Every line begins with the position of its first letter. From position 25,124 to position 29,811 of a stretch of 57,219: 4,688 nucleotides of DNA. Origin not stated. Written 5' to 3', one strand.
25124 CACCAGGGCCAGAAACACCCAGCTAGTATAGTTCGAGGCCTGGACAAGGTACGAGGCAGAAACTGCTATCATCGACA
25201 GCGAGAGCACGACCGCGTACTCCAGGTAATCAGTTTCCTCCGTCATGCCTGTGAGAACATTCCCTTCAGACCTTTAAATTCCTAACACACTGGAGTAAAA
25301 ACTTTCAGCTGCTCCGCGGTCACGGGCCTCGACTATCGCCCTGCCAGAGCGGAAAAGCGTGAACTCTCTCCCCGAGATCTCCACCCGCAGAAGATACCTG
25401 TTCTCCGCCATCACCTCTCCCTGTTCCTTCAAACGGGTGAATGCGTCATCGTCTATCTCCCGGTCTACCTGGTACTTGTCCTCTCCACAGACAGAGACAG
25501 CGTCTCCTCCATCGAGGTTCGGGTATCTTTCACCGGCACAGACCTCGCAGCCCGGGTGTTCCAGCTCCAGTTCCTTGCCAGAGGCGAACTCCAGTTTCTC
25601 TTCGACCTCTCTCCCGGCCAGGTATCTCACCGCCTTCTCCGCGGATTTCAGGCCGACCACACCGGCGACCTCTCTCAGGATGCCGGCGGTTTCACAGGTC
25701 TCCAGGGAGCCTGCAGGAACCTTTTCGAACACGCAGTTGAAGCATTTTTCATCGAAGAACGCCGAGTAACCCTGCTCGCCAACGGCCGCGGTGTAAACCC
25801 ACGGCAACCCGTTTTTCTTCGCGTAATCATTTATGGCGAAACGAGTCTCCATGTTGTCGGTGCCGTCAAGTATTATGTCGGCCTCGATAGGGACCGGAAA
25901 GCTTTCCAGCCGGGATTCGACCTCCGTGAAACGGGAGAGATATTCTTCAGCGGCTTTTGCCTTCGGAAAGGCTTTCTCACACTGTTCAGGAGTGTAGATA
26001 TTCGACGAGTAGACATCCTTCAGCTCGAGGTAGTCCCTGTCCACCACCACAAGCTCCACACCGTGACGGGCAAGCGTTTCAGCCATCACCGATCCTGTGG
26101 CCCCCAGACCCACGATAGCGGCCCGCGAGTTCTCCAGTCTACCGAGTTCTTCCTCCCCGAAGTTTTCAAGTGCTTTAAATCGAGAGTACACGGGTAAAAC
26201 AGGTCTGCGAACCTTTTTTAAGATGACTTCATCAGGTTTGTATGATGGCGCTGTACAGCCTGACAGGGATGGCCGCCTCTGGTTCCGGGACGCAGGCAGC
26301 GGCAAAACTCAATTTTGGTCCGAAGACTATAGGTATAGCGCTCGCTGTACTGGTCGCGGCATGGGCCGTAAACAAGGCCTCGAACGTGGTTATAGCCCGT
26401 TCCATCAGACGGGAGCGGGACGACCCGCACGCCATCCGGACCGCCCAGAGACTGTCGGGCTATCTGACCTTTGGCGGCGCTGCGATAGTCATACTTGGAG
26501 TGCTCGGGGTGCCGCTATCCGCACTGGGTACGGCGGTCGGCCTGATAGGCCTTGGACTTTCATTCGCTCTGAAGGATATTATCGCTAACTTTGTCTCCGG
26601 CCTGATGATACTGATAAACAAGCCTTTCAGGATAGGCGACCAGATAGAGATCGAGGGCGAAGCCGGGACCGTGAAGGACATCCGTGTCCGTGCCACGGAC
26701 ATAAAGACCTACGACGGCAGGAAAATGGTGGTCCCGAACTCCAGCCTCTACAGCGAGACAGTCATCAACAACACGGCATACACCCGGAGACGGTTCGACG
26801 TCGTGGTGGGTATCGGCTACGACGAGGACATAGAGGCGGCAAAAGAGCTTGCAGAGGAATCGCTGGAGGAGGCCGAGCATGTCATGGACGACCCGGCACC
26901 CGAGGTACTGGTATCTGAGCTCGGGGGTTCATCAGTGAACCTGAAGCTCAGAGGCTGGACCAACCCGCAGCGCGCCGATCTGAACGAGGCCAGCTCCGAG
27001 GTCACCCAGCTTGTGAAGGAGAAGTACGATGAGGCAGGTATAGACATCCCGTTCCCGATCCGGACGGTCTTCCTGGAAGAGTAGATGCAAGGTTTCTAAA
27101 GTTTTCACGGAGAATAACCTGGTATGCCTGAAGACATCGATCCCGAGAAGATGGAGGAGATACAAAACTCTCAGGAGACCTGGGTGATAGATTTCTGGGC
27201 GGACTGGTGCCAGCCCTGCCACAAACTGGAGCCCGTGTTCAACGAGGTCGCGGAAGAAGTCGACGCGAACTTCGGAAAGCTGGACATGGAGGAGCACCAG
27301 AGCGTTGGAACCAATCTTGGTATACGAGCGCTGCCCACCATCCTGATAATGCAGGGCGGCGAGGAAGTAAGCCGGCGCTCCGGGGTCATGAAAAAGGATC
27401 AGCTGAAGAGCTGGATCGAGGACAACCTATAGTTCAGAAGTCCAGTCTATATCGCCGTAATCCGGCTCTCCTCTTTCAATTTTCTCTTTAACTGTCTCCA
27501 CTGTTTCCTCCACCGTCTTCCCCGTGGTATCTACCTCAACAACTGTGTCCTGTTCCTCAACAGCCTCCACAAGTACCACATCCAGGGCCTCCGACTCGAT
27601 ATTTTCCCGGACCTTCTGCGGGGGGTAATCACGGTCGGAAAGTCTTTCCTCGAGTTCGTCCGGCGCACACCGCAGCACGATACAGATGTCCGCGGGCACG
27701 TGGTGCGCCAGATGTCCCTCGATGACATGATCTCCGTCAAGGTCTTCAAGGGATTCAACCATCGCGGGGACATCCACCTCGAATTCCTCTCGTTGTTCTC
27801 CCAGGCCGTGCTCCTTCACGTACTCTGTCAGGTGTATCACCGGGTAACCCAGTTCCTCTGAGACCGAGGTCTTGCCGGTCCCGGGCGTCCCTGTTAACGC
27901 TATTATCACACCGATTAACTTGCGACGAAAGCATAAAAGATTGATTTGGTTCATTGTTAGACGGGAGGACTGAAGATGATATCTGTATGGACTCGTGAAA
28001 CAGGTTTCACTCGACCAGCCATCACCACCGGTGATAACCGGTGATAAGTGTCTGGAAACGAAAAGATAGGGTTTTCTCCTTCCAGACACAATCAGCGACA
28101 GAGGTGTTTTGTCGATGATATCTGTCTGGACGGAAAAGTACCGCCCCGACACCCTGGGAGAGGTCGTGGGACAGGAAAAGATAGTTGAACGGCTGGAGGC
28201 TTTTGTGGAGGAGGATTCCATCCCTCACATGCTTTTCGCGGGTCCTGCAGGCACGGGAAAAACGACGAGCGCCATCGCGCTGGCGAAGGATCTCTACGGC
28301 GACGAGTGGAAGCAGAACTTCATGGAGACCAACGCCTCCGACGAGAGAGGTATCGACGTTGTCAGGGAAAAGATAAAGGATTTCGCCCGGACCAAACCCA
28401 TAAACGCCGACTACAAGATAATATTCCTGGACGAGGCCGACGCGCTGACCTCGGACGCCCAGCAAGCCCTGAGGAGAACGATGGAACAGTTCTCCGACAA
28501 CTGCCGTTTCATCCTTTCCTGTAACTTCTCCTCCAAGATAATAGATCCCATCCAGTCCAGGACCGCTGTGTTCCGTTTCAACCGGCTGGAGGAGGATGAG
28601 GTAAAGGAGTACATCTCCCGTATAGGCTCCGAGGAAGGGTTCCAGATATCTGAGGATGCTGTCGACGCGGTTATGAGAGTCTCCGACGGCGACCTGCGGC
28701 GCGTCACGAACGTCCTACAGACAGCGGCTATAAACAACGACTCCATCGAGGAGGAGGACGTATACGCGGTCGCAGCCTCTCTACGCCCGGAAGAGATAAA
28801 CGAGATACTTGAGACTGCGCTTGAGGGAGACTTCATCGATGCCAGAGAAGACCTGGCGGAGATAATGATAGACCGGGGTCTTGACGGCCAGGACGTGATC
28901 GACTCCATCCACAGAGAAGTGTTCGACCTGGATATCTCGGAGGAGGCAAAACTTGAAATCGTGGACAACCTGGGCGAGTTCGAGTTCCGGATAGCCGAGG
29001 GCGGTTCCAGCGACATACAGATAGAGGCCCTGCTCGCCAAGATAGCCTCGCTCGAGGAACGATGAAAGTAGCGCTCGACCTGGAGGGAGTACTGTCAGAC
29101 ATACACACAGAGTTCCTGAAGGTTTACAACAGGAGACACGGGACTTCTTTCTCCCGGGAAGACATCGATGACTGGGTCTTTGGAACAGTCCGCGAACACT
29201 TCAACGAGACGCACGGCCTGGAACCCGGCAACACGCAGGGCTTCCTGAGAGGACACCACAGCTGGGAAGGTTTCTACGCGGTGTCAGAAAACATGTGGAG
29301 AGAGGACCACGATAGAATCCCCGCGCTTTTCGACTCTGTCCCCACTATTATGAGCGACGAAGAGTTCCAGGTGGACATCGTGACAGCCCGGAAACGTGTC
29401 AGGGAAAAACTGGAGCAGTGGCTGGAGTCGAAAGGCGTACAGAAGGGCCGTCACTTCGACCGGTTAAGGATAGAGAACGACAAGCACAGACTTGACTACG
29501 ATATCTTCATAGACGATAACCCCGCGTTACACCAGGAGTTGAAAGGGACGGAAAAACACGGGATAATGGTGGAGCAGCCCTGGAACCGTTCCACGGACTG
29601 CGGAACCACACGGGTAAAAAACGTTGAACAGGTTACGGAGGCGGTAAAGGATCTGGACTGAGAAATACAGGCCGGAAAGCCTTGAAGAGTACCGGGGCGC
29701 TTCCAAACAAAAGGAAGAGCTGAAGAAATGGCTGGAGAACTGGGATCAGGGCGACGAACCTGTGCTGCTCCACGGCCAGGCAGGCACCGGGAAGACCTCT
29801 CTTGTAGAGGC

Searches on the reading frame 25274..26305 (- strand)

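Call 82: search_protein_families(library=pfam, max_evalue=0.001, proteins=[window:25274-26305:-])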
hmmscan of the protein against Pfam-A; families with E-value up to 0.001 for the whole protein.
window:25274-26305:- (343 aa): 5 families
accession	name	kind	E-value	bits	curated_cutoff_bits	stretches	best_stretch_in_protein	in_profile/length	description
PF00899.27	ThiF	-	2.6e-36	125.4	28.1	1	40-239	1-215/238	ThiF family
PF03446.21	NAD_binding_2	-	1.8e-05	25.2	21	1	63-170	3-115/161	NAD binding domain of 6-phosphogluconate dehydrogenase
PF03721.20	UDPG_MGDP_dh_N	-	0.00012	22.2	27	1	61-138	2-79/187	UDP-glucose/GDP-mannose dehydrogenase family, NAD binding domain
PF02558.23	ApbA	-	0.00092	19.3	22.2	0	63-119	2-58/150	Ketopantoate reductase PanE/ApbA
PF02826.25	2-Hacid_dh_C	-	0.00094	19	25.1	0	54-115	31-91/178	D-isomer specific 2-hydroxyacid dehydrogenase, NAD binding domain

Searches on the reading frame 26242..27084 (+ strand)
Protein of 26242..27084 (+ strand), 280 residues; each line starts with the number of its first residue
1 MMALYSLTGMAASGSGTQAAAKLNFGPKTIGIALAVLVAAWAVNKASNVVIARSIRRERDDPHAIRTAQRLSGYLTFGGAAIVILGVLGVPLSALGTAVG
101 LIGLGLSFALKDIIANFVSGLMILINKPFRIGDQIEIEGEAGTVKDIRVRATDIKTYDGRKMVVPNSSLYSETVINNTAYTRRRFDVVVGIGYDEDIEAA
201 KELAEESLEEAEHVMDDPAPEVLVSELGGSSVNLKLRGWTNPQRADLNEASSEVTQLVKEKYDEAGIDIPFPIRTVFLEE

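Call 9: search_protein_families(library=pfam, max_evalue=0.05, proteins=[window:26242-27084:+])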
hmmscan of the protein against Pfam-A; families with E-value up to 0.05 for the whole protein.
window:26242-27084:+ (280 aa): 3 families
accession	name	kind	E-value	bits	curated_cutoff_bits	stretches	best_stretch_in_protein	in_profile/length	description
PF00924.24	MS_channel_2nd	-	3.3e-23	82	20.2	1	112-177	1-66/68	Mechanosensitive ion channel, beta-domain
PF21082.3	MS_channel_3rd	-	1.6e-12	48.1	21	1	186-269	2-88/88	Mechanosensitive ion channel MscS, C-terminal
PF21088.3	MS_channel_1st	-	0.0055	17.1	23.1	1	80-111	11-42/42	Mechanosensitive ion channel, transmembrane helices 2/3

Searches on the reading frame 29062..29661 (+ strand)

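Call 82: search_protein_families(library=pfam, max_evalue=0.001, proteins=[window:29062-29661:+])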
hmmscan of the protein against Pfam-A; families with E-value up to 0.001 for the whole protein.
window:29062-29661:+ (199 aa): 1 family
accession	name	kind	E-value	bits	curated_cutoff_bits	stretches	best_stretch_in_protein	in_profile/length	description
PF06941.18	NT5C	-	5.7e-11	43.1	24.8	1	3-193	4-172/180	5' nucleotidase, deoxy (Pyrimidine), cytosolic type C protein (NT5C)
